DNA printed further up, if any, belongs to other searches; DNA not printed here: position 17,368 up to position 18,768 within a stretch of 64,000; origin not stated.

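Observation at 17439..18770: Likely horizontally acquired single-gene cassette: P-loop nucleotide-kinase domain fused to a CYTH (triphosphate tunnel) domain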

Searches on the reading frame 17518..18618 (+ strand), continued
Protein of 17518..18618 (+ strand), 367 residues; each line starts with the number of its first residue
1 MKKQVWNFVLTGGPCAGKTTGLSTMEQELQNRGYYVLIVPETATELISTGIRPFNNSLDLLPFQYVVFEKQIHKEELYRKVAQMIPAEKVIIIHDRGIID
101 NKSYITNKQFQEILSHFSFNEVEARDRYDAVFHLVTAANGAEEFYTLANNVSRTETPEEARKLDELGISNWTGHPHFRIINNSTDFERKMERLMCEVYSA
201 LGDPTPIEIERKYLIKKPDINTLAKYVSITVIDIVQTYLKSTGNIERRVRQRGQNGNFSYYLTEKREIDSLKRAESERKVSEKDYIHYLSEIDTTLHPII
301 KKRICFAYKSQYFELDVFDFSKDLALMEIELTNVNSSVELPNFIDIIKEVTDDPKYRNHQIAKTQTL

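Call 71: find_encoding_contigs(protein=P0248, flank=5000, max_places=2)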
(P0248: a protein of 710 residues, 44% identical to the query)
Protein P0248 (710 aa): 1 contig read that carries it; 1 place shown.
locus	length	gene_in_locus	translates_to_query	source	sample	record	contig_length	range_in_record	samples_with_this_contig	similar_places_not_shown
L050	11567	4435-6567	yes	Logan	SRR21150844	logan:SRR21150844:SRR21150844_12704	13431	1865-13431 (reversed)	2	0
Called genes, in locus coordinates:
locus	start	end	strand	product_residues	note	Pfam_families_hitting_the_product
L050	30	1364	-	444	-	PF00474:SSF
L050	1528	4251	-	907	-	PF00532:Peripla_BP_1, PF13407:Peripla_BP_4 (faint), PF13377:Peripla_BP_3, PF00990:GGDEF, PF00563:EAL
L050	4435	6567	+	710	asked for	PF04607:RelA_SpoT, PF13521:AAA_28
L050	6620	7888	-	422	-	PF17785:PUA_3, PF10672:Methyltrans_SAM, PF02475:TRM5-TYW2_MTfase (weak), PF03602:Cons_hypoth95, PF05175:MTS (weak), PF06325:PrmA, PF13847:Methyltransf_31, PF13649:Methyltransf_25 (weak), +1 more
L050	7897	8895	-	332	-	PF02578:Cu-oxidase_4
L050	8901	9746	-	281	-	PF00590:TP_methylase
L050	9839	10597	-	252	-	PF05175:MTS, PF03602:Cons_hypoth95 (weak), PF02475:TRM5-TYW2_MTfase (weak), PF13847:Methyltransf_31, PF08241:Methyltransf_11 (weak), PF13649:Methyltransf_25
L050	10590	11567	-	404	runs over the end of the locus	PF04468:PSP1, PF28472:PSP1_3rd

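Call 72: find_encoding_contigs(protein=P0183, flank=5000, max_places=2)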
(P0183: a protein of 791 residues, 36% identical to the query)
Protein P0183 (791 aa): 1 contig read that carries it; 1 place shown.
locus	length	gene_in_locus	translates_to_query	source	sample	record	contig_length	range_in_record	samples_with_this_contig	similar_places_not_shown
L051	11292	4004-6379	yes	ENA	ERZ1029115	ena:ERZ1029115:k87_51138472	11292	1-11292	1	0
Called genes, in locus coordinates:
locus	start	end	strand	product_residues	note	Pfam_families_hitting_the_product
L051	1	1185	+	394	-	?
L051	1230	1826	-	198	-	-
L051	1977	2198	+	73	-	-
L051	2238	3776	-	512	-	PF00493:MCM (weak), PF00004:AAA, PF07724:AAA_2, PF10431:ClpB_D2-small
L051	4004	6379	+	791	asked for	PF00625:Guanylate_kin, PF13191:AAA_16 (faint), PF13238:AAA_18 (faint), PF13521:AAA_28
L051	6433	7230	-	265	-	PF08902:DUF1848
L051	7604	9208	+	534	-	-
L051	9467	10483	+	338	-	-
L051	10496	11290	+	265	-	?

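Call 82: find_encoding_contigs(protein=P0051, flank=5000, max_places=3)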
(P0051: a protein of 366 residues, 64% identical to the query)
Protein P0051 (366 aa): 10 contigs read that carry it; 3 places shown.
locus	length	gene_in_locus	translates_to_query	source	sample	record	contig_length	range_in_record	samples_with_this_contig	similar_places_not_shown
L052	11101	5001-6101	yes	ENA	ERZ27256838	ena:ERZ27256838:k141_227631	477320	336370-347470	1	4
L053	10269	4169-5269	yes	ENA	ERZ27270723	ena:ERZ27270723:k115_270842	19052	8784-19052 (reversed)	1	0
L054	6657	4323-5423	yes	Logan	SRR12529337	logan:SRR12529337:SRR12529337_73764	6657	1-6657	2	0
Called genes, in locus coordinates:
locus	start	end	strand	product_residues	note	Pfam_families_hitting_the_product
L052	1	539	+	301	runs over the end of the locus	-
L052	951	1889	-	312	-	PF00849:PseudoU_synth_2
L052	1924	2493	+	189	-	PF02441:Flavoprotein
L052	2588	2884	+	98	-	PF01476:LysM (faint)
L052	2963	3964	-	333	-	PF02899:Phage_int_SAM_1 (faint), PF00589:Phage_integrase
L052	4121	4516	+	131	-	PF17802:SpaA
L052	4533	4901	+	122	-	-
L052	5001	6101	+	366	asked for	PF08433:KTI12, PF13521:AAA_28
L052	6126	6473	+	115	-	-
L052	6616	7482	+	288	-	PF01987:AIM24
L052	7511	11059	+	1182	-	PF00270:DEAD (faint), PF04851:ResIII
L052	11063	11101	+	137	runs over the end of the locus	-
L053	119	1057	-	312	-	PF00849:PseudoU_synth_2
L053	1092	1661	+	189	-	PF02441:Flavoprotein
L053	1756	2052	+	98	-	PF01476:LysM (faint)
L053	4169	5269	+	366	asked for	PF08433:KTI12, PF13521:AAA_28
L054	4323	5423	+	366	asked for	PF08433:KTI12, PF13521:AAA_28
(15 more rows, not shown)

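Call 83: find_encoding_contigs(protein=P0030, flank=5000, max_places=3)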
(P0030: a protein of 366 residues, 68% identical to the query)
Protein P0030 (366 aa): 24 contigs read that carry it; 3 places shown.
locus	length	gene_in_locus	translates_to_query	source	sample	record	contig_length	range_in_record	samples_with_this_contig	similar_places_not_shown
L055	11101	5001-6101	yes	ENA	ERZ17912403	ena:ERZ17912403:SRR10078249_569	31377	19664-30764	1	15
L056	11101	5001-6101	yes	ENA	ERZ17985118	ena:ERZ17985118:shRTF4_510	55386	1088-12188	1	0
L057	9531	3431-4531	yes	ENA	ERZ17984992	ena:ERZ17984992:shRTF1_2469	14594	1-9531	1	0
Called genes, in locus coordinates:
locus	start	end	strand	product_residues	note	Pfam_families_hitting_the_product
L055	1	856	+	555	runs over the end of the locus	-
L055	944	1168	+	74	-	-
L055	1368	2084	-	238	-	PF00849:PseudoU_synth_2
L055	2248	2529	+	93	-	PF00166:Cpn10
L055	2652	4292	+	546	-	PF00118:Cpn60_TCP1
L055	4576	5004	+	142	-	-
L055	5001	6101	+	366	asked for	PF08433:KTI12 (faint), PF13521:AAA_28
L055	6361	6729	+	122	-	PF00829:Ribosomal_L21p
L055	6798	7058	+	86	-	PF01016:Ribosomal_L27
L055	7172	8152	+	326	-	PF00535:Glycos_transf_2, PF10111:Glyco_tranf_2_2 (weak)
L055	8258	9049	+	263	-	PF01061:ABC2_membrane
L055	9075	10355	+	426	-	PF00005:ABC_tran, PF14524:Wzt_C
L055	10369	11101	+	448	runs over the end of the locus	?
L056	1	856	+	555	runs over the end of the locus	-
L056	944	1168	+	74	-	-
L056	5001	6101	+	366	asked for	PF08433:KTI12 (faint), PF13521:AAA_28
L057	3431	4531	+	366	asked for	PF08433:KTI12 (faint), PF13521:AAA_28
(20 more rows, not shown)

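Call 85: search_solved_structures(query=A1, max_evalue=0.45, show_alignments=5)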
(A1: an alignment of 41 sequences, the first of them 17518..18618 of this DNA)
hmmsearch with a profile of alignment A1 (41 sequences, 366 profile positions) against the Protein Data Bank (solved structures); distinct sequences matched with E-value up to 0.45: 6.
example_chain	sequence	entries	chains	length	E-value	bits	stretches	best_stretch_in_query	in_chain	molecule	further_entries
3typ_A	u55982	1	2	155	5.5e-09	38.7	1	205-361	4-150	Uncharacterized protein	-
2fbl_A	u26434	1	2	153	7.3e-09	38.3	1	206-361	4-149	hypothetical protein NE1496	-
4zoh_A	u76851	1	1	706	0.0039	19.4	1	7-118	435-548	Putative oxidoreductase molybdopterin-binding subunit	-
2yvu_A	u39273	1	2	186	0.24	13.5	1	7-38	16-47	Probable adenylyl-sulfate kinase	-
2pbr_A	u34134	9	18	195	0.4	12.8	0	10-103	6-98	Thymidylate kinase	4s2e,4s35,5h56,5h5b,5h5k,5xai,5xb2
5xbh_A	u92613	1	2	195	0.41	12.8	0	10-103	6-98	Thymidylate kinase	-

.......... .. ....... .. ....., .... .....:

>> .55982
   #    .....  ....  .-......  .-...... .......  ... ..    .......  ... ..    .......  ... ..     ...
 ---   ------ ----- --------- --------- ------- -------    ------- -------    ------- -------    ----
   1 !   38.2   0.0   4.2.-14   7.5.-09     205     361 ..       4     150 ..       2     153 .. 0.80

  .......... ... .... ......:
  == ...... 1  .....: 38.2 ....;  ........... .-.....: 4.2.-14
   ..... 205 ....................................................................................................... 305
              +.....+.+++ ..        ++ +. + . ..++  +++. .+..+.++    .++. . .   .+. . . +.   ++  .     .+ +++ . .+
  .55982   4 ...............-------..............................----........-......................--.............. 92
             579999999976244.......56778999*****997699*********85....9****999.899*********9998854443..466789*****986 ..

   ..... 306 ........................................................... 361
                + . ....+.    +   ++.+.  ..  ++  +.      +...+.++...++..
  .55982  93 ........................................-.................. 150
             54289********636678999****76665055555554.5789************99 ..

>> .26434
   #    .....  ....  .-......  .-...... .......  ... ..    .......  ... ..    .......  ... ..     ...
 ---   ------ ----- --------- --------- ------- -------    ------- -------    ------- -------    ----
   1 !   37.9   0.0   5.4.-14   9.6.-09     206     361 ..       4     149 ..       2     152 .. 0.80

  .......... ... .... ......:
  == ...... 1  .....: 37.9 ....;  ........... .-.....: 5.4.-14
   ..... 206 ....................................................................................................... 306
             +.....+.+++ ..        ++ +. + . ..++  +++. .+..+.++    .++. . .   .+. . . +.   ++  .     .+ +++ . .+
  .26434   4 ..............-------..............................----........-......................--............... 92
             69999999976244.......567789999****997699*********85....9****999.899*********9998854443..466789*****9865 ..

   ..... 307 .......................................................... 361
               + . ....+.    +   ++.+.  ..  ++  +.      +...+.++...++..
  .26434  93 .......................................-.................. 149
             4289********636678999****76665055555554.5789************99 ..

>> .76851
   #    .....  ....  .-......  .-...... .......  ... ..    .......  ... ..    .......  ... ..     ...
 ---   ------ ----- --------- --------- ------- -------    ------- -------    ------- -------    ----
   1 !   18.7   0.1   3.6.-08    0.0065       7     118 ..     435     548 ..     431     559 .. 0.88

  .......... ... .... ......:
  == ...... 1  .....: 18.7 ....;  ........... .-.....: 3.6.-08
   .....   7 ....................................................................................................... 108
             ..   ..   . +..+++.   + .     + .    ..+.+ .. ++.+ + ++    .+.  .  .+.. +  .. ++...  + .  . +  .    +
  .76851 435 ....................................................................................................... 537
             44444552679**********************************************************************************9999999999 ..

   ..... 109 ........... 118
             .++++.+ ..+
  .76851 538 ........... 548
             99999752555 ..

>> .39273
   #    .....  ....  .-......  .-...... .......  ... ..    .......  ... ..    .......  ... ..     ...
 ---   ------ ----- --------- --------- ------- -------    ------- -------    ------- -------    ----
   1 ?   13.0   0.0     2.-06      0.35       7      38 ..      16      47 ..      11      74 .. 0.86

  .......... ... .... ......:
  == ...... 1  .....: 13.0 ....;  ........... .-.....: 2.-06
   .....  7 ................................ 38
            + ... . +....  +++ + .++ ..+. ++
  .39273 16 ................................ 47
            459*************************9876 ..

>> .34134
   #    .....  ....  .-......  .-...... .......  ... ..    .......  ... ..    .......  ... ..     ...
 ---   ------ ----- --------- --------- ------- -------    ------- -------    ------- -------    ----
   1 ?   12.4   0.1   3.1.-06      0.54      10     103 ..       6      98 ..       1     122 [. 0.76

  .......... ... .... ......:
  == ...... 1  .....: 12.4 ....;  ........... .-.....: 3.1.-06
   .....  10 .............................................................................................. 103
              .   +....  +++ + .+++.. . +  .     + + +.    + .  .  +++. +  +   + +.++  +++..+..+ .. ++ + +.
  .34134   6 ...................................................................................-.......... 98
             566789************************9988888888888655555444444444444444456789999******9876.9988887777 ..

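Call 90: search_protein_families(library=phrogs, proteins=[window:17518-18618:+], max_evalue=0.01)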
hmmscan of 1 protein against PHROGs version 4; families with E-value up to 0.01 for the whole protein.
window:17518-18618:+ (367 aa): 2 families
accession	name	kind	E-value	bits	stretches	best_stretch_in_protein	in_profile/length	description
phrog_6660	-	unknown function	2.4e-14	54.6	1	208-363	4-151/157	-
phrog_2107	-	other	1.1e-05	26.2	1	8-166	6-160/201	thymidylate kinase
